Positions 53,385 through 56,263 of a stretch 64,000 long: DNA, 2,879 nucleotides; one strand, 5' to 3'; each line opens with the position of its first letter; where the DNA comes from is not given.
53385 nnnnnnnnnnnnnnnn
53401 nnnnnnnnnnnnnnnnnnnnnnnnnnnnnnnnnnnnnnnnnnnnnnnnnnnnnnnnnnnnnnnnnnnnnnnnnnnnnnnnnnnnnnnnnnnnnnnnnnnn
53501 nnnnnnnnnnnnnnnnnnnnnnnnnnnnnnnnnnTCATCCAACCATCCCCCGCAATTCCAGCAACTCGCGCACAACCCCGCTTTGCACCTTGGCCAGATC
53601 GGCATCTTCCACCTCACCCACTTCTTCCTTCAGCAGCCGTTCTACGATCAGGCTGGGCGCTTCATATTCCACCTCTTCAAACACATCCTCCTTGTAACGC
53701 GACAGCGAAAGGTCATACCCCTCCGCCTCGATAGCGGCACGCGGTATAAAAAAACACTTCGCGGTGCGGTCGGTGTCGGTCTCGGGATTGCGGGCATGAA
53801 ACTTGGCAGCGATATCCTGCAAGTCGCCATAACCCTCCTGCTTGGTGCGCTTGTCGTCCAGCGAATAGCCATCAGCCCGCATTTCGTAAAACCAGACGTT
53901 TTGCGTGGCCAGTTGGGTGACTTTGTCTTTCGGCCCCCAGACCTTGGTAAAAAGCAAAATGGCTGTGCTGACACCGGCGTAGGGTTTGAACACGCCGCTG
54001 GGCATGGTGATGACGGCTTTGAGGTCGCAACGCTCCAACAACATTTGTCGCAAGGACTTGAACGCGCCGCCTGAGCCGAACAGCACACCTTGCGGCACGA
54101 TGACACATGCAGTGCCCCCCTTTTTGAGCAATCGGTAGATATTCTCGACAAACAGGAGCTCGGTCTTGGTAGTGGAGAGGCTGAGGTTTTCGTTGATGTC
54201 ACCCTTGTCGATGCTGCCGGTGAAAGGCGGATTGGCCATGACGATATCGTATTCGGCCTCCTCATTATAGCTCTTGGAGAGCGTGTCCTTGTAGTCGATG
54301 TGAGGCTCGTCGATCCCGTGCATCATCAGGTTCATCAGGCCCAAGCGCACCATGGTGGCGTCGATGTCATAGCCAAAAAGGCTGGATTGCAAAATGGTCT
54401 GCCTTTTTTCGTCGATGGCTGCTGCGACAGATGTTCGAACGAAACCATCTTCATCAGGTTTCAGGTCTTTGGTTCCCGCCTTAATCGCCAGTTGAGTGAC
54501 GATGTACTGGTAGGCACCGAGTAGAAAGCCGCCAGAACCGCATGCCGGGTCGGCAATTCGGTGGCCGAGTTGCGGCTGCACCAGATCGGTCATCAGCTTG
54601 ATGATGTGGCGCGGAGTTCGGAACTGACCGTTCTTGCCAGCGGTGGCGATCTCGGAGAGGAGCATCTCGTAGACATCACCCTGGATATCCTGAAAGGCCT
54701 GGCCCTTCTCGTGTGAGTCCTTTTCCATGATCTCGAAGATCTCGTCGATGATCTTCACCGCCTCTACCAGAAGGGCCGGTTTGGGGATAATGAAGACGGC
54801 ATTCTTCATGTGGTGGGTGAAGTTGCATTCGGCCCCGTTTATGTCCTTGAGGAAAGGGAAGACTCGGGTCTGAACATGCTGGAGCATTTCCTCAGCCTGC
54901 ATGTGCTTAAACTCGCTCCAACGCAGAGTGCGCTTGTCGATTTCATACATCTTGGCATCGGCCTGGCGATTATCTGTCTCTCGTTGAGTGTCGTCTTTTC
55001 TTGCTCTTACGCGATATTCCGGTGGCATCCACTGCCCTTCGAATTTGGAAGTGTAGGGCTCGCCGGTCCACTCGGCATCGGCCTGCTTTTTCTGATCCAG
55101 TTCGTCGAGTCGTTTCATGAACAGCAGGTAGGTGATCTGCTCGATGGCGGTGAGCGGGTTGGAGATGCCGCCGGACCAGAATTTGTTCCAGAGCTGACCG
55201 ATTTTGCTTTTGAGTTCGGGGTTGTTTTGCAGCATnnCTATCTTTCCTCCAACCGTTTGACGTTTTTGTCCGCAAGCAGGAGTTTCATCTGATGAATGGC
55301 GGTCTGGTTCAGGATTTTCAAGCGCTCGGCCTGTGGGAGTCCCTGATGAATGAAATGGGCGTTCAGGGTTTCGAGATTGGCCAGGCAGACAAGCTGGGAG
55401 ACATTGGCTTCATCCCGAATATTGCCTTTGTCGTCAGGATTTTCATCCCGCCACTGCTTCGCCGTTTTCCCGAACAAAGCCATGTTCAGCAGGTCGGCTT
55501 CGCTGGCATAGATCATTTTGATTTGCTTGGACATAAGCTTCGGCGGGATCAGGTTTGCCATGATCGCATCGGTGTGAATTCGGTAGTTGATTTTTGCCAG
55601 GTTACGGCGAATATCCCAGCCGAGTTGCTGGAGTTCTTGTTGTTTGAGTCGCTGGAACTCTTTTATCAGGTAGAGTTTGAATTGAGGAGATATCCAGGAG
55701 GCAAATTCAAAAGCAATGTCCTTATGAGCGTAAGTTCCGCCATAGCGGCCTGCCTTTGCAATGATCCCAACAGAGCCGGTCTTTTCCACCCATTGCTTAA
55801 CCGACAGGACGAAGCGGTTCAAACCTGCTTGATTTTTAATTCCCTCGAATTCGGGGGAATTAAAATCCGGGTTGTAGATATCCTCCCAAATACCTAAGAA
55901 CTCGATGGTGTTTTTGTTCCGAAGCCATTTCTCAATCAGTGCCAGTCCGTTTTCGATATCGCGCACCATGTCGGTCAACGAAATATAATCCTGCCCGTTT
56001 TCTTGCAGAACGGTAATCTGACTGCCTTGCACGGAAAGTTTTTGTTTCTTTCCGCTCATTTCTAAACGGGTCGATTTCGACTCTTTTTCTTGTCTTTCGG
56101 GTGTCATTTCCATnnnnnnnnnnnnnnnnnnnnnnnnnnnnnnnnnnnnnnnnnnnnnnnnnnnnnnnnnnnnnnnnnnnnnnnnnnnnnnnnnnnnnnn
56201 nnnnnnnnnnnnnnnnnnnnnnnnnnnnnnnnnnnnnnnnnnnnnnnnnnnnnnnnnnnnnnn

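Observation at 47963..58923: Type I R-M operon extended by a translationally coupled ABC-ATPase + HNH pair: candidate guard or backup system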

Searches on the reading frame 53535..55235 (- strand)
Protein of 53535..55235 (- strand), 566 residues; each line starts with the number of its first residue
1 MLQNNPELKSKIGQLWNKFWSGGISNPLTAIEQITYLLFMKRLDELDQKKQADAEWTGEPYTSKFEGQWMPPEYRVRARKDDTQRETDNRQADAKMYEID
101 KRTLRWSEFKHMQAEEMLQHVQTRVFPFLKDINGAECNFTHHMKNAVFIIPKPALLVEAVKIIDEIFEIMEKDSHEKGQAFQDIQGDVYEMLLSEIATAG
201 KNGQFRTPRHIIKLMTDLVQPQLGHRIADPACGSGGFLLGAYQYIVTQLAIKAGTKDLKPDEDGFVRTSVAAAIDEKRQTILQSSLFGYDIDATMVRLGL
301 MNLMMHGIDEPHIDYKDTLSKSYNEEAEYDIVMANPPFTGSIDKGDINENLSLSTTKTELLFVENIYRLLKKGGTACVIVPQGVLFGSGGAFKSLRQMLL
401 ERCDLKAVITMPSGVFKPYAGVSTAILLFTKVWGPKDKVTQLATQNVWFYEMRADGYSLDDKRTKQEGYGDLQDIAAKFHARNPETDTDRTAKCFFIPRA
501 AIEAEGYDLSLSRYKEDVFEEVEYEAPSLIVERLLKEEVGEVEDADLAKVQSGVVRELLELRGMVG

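Call 3: search_protein_families(library=pfam, proteins=[window:53535-55235:-], max_evalue=0.01)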
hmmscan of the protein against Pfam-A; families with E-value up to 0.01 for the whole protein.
window:53535-55235:- (566 aa): 6 families
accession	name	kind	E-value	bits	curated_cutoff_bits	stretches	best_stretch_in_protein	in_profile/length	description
PF02384.22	N6_Mtase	-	5e-58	197.3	20.4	1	182-517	3-305/311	N-6 DNA Methylase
PF12161.14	HsdM_N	-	2.5e-17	64.2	24.5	1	8-163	1-135/135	HsdM N-terminal domain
PF07669.17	Eco57I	-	1.1e-13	52.1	25.3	1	274-416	8-171/171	Eco57I restriction-modification methylase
PF01170.24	UPF0020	-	2e-12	47.7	22.3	1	215-380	20-166/197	RMKL-like, methyltransferase domain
PF20473.4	MmeI_Mtase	-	2.3e-05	24.1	27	1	224-245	20-41/259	MmeI, DNA-methyltransferase domain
PF05175.20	MTS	-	0.0013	18.8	23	0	286-343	58-113/170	Methyltransferase small domain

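Call 4: search_protein_families(library=padloc, proteins=[window:53535-55235:-], max_evalue=0.01)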
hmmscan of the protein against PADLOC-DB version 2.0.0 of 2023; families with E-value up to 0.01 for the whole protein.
window:53535-55235:- (566 aa): 76 families (the best 25 are shown)
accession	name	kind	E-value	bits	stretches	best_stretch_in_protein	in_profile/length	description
PDLC03021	MTase_I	-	9.8e-168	557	1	5-538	4-475/491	Type I methyltransferase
PDLC03026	MTase_I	-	9.7e-68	227.4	1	103-534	53-438/487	Type I methyltransferase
PDLC03025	MTase_I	-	2.1e-65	219.5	1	25-453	21-384/569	Type I methyltransferase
PDLC04134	mad2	-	5.8e-42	142.1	1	5-479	138-484/492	mads_2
PDLC03036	MTase_I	-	1.5e-38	130.6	1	28-452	40-443/635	Type I methyltransferase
PDLC03031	MTase_I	-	1.2e-33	114.4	2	156-246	136-228/834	Type I methyltransferase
PDLC03018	MTase_I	-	3.3e-30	103.2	3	158-249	261-353/749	Type I methyltransferase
PDLC03318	MTase_II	-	1.7e-29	100.7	2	90-308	243-448/723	Type II methyltransferase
PDLC03022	MTase_I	-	4.5e-27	92.7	2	274-521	232-480/857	Type I methyltransferase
PDLC03034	MTase_I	-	2.2e-24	83.7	2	321-439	466-590/672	Type I methyltransferase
PDLC03027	MTase_I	-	9.7e-23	78.6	2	284-522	208-444/810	Type I methyltransferase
PDLC03019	MTase_I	-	8e-21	72.1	2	177-245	142-211/932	Type I methyltransferase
PDLC03030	MTase_I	-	7.7e-20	68.9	2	168-344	304-469/670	Type I methyltransferase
PDLC03218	MTase_II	-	3.1e-19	66.9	1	176-462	239-509/532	Type II methyltransferase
PDLC03035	MTase_I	-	6.8e-19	65.8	2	132-245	105-216/653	Type I methyltransferase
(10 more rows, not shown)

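Call 5: search_protein_families(library=ncbifam, proteins=[window:53535-55235:-], max_evalue=0.001)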
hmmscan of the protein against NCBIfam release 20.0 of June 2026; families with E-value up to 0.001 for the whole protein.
window:53535-55235:- (566 aa): 7 families
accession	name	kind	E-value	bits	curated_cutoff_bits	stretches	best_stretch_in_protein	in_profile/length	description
NF047738.1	antiphage_MADS2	equivalog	5.7e-36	124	720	1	106-431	227-566/654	methylation-associated defense system DNA methyltransferase MAD2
TIGR00497.1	hsdM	equivalog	5.5e-19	68.2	242.75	2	283-516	251-487/515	type I restriction-modification system subunit M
NF033452.1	BREX_1_MTaseX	exception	4.8e-12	44.6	500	2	327-429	506-614/1210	BREX-1 system adenine-specific DNA-methyltransferase PglX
NF033455.1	BREX_6_MTaseX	exception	4.1e-11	41.2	900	1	325-434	551-663/1319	BREX-6 system adenine-specific DNA-methyltransferase PglX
NF008748.0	PRK11783.1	equivalog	3.8e-06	25.4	466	1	224-344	193-321/704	bifunctional 23S rRNA (guanine(2069)-N(7))-methyltransferase RlmK/23S rRNA (guanine(2445)-N(2))-methyltransferase RlmL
TIGR01177.1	TIGR01177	hypoth_equivalog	1.3e-05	24.7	316.55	0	285-382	206-296/330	TIGR01177 family methyltransferase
NF033451.1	BREX_2_MTaseX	equivalog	2.7e-05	22.1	400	1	225-256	225-256/1185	BREX-2 system adenine-specific DNA-methyltransferase PglX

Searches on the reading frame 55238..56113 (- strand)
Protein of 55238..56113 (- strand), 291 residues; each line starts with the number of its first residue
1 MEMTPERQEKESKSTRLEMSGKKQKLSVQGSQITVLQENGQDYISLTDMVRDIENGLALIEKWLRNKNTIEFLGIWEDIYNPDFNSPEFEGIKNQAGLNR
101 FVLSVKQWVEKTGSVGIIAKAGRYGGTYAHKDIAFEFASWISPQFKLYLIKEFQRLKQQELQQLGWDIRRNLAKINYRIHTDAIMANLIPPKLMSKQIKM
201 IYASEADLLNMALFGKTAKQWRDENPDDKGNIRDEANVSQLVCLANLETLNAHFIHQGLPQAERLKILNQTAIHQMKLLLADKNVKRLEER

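Call 3: search_protein_families(library=pfam, proteins=[window:55238-56113:-], max_evalue=0.01)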
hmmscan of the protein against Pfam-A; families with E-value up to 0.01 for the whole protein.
window:55238-56113:- (291 aa): 1 family
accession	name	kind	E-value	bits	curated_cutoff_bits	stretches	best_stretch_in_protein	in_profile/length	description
PF04383.19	KilA-N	-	1.1e-23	83.5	23.8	1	29-158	4-106/107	KilA-N domain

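Call 4: search_protein_families(library=padloc, proteins=[window:55238-56113:-], max_evalue=0.01)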
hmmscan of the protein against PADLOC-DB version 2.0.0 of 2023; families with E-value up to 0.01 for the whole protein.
window:55238-56113:- (291 aa): 1 family
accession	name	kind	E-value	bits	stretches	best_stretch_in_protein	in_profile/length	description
PDLC04962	PDC-S22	-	9.6e-133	439.5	1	22-289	3-274/281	-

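Call 5: search_protein_families(library=ncbifam, proteins=[window:55238-56113:-], max_evalue=0.001)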
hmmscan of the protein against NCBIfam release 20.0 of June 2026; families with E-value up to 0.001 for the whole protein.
window:55238-56113:- (291 aa): 0 families
